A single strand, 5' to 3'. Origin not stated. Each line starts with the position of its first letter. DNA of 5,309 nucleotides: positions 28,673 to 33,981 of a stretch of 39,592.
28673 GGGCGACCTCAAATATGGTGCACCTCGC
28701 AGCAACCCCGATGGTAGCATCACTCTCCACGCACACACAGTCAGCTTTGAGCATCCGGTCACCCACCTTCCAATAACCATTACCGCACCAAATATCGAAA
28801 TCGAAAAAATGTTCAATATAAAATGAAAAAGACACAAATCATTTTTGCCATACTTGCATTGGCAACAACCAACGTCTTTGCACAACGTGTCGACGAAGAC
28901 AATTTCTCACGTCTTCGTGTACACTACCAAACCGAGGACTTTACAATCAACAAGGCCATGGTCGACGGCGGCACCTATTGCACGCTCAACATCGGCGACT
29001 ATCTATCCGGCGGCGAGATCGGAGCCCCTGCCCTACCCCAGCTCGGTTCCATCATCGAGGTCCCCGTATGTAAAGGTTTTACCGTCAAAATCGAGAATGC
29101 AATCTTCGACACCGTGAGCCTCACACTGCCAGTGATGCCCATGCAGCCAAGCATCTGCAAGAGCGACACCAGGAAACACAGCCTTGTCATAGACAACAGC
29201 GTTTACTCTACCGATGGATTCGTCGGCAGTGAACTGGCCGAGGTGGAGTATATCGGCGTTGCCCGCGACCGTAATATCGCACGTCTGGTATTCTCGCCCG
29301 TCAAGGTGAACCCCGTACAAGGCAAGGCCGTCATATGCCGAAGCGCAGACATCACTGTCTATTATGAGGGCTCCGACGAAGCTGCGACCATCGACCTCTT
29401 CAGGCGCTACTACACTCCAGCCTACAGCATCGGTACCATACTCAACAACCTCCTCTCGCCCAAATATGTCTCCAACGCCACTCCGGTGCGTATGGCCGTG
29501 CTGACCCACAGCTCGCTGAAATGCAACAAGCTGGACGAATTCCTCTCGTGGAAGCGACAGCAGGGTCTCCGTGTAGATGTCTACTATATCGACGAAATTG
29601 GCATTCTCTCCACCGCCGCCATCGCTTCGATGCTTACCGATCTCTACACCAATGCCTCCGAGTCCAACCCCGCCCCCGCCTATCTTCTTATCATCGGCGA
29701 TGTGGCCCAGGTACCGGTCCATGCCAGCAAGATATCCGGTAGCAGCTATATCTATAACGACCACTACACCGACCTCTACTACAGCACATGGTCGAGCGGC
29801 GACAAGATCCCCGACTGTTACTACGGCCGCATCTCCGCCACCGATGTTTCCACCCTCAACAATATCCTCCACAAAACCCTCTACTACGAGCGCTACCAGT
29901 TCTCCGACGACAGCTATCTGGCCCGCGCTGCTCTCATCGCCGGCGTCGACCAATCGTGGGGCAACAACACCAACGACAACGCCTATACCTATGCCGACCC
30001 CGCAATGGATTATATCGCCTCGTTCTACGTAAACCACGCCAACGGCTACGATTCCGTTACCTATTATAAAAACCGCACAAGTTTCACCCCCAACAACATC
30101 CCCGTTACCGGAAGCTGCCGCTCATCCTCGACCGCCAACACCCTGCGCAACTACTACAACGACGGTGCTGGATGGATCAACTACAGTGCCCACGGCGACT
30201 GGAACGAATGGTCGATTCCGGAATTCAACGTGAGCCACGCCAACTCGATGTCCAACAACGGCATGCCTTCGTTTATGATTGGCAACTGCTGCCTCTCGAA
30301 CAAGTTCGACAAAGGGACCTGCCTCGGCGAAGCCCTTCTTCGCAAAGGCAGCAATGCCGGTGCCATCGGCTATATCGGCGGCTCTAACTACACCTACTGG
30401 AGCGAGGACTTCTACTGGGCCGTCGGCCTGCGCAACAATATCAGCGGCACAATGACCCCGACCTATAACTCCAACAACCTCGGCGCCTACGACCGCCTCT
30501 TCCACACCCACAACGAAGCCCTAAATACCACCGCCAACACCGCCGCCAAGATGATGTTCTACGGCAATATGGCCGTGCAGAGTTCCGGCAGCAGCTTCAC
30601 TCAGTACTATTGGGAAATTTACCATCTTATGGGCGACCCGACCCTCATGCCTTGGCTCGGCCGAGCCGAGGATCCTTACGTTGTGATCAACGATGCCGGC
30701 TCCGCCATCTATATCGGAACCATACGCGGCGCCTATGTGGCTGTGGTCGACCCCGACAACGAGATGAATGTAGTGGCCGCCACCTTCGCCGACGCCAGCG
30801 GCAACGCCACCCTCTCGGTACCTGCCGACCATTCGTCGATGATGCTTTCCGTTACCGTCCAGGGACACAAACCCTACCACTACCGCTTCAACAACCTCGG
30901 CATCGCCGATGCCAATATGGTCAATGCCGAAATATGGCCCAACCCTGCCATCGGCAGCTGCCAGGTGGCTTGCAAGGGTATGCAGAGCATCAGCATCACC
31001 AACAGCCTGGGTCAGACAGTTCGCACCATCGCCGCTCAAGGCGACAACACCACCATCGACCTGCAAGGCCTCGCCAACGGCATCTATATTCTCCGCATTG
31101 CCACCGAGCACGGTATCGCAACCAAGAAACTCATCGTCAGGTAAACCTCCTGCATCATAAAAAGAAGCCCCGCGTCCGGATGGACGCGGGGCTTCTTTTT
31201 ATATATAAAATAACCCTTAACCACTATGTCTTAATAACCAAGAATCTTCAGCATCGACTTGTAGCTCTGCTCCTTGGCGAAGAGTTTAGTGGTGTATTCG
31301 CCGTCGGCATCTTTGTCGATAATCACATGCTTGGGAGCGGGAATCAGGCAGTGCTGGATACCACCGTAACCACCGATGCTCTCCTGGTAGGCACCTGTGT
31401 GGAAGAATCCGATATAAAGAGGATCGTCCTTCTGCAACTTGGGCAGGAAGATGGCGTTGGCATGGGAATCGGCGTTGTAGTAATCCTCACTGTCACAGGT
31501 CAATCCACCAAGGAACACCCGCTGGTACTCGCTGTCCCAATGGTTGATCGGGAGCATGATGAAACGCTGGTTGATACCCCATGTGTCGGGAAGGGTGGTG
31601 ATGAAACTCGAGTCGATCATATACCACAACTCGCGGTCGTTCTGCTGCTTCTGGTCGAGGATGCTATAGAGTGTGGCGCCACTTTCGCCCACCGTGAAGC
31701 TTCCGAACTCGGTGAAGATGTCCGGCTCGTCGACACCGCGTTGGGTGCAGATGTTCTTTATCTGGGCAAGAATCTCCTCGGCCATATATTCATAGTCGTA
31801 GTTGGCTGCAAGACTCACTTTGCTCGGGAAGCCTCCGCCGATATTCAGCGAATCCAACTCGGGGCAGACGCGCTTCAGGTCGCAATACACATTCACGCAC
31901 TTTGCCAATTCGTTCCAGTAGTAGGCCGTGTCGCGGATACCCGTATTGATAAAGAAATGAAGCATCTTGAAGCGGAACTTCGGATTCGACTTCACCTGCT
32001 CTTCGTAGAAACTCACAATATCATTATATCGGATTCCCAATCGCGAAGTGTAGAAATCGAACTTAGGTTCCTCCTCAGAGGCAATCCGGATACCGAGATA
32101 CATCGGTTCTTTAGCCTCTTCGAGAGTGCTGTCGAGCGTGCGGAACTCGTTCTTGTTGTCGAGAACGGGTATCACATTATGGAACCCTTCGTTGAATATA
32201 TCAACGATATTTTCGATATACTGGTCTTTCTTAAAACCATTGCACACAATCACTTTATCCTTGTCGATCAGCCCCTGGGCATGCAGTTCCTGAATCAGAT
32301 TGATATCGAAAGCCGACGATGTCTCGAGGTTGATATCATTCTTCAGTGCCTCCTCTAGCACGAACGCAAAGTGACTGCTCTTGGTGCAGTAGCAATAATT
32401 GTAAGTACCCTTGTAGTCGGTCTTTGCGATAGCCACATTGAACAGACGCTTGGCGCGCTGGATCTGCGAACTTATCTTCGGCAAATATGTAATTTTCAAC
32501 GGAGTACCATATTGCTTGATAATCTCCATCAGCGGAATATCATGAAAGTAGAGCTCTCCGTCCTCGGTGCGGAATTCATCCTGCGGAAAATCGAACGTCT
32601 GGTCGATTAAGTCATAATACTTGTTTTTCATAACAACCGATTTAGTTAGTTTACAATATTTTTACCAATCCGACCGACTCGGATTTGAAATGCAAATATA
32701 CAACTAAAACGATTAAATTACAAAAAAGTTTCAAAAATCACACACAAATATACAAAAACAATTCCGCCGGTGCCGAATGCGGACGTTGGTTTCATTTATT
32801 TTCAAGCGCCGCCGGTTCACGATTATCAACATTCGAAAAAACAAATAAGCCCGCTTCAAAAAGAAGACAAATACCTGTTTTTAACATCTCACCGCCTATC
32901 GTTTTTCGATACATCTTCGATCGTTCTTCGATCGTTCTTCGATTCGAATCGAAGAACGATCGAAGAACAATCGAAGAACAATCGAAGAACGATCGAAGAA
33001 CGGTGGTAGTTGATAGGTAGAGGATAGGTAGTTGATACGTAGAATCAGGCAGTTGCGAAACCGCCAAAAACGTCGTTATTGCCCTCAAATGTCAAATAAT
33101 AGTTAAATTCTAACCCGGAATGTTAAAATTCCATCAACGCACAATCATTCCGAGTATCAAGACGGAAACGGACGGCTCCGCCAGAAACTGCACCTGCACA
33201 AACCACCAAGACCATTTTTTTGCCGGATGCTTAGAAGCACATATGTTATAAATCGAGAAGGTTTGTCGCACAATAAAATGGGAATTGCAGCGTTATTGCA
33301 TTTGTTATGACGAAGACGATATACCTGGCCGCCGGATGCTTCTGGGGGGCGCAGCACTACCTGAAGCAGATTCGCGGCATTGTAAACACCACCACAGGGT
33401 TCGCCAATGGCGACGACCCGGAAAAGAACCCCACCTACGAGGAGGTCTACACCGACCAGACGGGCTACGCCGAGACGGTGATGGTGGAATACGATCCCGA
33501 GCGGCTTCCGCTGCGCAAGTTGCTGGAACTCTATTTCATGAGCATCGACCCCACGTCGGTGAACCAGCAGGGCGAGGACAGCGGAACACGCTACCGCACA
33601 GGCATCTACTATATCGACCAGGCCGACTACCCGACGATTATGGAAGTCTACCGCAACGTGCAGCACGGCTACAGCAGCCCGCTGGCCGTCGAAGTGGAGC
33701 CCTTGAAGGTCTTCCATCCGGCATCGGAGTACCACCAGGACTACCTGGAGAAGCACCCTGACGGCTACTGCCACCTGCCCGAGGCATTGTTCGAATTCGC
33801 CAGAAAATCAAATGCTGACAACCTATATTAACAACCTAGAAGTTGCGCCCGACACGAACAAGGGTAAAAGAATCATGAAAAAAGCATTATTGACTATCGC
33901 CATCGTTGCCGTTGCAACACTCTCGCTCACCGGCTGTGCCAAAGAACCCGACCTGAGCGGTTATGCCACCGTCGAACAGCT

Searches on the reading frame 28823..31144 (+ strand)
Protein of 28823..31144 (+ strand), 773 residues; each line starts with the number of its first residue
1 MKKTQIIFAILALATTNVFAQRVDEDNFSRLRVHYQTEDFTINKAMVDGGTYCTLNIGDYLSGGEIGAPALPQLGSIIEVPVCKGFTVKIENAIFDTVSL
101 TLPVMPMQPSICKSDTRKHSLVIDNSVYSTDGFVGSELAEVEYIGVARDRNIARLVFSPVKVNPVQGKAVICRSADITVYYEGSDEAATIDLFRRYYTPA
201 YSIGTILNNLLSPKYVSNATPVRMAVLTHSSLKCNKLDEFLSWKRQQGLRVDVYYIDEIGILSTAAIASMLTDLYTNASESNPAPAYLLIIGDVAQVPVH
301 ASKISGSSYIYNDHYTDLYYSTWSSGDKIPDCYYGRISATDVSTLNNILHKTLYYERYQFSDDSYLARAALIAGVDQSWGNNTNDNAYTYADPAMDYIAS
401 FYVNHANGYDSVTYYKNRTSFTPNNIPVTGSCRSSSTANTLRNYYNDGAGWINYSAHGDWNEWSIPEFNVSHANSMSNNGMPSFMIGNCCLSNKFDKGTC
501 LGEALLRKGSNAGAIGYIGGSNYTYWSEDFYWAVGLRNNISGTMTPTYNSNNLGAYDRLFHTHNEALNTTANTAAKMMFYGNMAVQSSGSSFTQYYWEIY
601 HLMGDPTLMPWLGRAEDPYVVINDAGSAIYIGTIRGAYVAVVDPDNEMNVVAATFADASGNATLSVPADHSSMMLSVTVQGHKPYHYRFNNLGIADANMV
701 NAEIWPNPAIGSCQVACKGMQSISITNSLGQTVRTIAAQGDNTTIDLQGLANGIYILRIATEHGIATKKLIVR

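Call 49: search_protein_families(library=pfam, proteins=[window:28823-31144:+])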
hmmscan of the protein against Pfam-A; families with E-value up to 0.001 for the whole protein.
window:28823-31144:+ (773 aa): 3 families
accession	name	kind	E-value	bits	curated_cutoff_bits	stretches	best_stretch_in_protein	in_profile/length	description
PF01364.23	Peptidase_C25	-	1.5e-52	179.5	23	1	226-609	3-373/374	Peptidase family C25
PF18962.6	Por_Secre_tail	-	4e-12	46.7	27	1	704-772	1-75/75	Secretion system C-terminal sorting domain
PF08126.16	Propeptide_C25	-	1.1e-11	44.6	22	1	29-186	20-177/205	Propeptide_C25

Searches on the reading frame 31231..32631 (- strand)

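Call 49: search_protein_families(library=pfam, proteins=[window:31231-32631:-])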
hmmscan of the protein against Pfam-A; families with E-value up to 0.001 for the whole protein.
window:31231-32631:- (466 aa): 2 families
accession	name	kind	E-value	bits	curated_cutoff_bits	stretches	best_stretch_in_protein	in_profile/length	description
PF02784.22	Orn_Arg_deC_N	-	1.7e-15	57.6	23.4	1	69-314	16-246/247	Pyridoxal-dependent decarboxylase, pyridoxal binding domain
PF00278.28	Orn_DAP_Arg_deC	-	0.0004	21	23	1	240-407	5-91/95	Pyridoxal-dependent decarboxylase, C-terminal sheet domain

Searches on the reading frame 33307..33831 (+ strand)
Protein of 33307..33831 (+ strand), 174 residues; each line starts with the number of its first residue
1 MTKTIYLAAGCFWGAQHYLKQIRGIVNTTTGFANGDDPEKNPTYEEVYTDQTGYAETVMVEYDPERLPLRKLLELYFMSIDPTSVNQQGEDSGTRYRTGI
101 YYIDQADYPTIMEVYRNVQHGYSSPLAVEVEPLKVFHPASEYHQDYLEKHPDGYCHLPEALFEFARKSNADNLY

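Call 49: search_protein_families(library=pfam, proteins=[window:33307-33831:+])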
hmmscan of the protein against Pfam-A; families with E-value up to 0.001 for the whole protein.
window:33307-33831:+ (174 aa): 1 family
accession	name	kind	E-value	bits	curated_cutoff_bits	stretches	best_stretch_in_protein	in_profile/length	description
PF01625.27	PMSR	-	8.4e-54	182.4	23.7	1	4-156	1-153/153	Peptide methionine sulfoxide reductase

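Call 50: find_homologous_proteins(query=window:33307-33831:+, max_evalue=1e-30)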
Query window:33307-33831:+ (174 aa): 5428 proteins with E <= 1e-30 among 8000 candidates; the best 120 are listed.
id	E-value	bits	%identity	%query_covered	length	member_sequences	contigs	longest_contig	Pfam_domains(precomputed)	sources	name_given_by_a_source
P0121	3.8e-106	371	92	100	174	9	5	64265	PF01625.29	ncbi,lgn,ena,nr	ncbi:MAG: peptide-methionine (S)-S-oxide reductase MsrA [Bacteroidales bacterium]|nr:peptide-methion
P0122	4.2e-91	322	82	97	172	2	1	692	PF01625.29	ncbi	-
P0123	5.0e-91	322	82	97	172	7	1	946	PF01625.29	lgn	-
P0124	6.6e-91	321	84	97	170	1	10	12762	PF01625.29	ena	-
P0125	3.2e-90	319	79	99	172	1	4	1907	PF01625.29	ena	-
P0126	7.4e-90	318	82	97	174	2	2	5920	PF01625.29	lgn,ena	-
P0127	4.3e-89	315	78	99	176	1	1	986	PF01625.29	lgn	-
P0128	6.1e-89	315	81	97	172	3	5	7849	PF01625.29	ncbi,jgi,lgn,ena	-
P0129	1.4e-88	314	79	97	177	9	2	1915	PF01625.29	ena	-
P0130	2.8e-88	313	80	97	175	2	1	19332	PF01625.29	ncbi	-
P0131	6.9e-88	311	79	97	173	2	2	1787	PF01625.29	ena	-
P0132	9.0e-88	311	80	97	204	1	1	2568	PF01625.29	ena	-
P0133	6.2e-87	308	78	97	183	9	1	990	PF01625.29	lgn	-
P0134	6.3e-87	308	78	97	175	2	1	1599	PF01625.29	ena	-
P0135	2.4e-86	306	79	98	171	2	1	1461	PF01625.29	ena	-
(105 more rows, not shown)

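Call 51: find_encoding_contigs(protein=P0121, flank=3500, max_places=3)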
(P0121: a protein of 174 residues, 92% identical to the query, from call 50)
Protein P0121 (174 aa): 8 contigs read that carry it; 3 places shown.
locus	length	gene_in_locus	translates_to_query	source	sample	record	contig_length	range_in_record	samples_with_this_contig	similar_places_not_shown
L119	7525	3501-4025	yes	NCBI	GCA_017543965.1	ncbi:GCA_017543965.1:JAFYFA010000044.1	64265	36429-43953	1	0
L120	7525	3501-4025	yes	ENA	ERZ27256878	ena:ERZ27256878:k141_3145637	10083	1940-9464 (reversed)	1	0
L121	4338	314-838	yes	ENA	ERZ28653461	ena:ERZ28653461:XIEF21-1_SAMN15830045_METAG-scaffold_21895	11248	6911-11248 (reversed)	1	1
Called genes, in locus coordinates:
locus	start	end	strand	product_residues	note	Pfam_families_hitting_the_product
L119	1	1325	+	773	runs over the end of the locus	PF08126:Propeptide_C25, PF01364:Peptidase_C25, PF18962:Por_Secre_tail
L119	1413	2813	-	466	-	PF02784:Orn_Arg_deC_N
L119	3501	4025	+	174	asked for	PF01625:PMSR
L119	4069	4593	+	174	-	-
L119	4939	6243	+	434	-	-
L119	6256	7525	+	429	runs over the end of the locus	PF07494:Reg_prop (faint), PF18962:Por_Secre_tail (weak)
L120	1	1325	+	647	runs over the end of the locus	?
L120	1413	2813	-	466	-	PF02784:Orn_Arg_deC_N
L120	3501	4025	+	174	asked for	PF01625:PMSR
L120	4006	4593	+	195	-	-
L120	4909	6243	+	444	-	-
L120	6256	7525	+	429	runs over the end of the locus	PF07494:Reg_prop (faint), PF18962:Por_Secre_tail (weak)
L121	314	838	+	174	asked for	PF01625:PMSR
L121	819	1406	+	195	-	-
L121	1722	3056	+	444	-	-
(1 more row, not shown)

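Call 52: find_encoding_contigs(protein=P0124, flank=3500, max_places=3)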
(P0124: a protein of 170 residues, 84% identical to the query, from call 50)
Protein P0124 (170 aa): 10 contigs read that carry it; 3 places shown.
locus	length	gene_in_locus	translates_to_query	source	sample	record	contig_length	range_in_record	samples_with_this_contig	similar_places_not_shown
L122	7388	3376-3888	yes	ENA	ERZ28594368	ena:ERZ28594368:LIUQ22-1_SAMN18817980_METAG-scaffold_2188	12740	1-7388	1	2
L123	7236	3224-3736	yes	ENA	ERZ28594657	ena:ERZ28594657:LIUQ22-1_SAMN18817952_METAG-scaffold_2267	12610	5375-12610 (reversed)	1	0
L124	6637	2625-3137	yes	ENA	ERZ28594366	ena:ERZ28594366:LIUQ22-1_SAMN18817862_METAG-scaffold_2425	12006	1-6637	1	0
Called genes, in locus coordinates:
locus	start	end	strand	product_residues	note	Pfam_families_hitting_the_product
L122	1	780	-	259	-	PF19781:DUF6266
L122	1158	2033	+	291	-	-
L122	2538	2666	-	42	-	-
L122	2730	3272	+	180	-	PF18962:Por_Secre_tail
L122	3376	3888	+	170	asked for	PF01625:PMSR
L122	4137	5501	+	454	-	-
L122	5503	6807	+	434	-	-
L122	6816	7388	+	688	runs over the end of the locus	PF11412:DsbD_N, PF02683:DsbD_TM, PF03190:Thioredox_DsbH (weak), PF13098:Thioredoxin_2, PF13899:Thioredoxin_7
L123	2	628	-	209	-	?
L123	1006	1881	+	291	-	-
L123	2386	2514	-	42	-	-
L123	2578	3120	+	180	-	PF18962:Por_Secre_tail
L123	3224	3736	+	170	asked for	PF01625:PMSR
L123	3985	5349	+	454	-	-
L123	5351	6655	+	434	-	-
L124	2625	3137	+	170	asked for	PF01625:PMSR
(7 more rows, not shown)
